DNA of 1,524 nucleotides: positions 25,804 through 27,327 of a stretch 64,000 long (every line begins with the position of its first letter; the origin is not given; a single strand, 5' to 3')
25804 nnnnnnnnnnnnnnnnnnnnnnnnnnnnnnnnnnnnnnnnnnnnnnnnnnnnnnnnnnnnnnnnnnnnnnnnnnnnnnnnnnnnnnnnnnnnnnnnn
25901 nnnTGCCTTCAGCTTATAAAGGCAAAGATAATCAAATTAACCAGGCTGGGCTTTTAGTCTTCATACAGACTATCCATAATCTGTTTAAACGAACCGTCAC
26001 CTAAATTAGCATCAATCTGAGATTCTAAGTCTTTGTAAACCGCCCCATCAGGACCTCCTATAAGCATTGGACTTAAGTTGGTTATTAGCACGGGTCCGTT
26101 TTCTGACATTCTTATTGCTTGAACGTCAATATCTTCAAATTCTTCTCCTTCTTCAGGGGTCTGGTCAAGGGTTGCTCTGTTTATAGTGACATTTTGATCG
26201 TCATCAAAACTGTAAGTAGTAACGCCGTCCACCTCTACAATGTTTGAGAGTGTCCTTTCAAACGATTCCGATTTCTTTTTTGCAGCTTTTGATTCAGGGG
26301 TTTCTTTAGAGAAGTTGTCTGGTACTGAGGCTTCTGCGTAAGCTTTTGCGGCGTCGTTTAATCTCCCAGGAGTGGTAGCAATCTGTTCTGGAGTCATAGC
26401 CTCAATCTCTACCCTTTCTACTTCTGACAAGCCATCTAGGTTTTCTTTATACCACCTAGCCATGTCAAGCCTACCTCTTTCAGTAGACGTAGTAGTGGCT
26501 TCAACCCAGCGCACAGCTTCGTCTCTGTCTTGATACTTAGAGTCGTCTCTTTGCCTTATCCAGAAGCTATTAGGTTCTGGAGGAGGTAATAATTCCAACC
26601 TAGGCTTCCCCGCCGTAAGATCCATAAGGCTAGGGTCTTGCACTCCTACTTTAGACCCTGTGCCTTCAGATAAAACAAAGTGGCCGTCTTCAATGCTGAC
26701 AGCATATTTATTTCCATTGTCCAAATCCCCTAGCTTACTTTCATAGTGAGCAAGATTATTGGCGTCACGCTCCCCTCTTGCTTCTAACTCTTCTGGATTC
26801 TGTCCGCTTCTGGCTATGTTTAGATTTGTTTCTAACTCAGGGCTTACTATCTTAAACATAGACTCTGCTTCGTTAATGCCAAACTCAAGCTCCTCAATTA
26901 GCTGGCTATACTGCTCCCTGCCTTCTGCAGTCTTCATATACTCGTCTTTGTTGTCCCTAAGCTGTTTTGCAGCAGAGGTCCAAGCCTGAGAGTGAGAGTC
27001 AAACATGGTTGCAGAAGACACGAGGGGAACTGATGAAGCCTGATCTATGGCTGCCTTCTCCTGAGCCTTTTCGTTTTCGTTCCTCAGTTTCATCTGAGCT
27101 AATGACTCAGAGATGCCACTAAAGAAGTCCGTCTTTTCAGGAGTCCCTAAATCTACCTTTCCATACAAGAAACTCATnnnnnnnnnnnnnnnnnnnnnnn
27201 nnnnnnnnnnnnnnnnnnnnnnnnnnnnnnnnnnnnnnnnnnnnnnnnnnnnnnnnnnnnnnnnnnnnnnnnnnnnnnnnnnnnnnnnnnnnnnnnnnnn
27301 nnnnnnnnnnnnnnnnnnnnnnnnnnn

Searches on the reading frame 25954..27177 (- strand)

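Call 5: search_protein_families(library=pfam, proteins=[window:25954-27177:-], max_evalue=0.1)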
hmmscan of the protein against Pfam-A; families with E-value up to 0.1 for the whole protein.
window:25954-27177:- (407 aa): 0 families

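Call 6: search_protein_families(library=phrogs, proteins=[window:25954-27177:-], max_evalue=0.01)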
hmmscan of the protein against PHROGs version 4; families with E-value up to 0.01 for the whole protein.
window:25954-27177:- (407 aa): 0 families

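Call 8: search_protein_families(library=ncbifam, proteins=[window:25954-27177:-], max_evalue=0.1)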
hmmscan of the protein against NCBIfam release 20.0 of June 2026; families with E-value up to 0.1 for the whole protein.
window:25954-27177:- (407 aa): 1 family
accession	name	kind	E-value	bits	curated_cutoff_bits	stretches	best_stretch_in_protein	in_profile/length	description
TIGR02928.1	TIGR02928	subfamily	0.086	11.7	181.3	0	36-112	269-340/366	orc1/cdc6 family replication initiation protein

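Call 114: search_protein_families(library=pfam, proteins=[window:25954-27177:-], max_evalue=0.01)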
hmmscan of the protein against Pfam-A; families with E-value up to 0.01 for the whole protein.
window:25954-27177:- (407 aa): 0 families
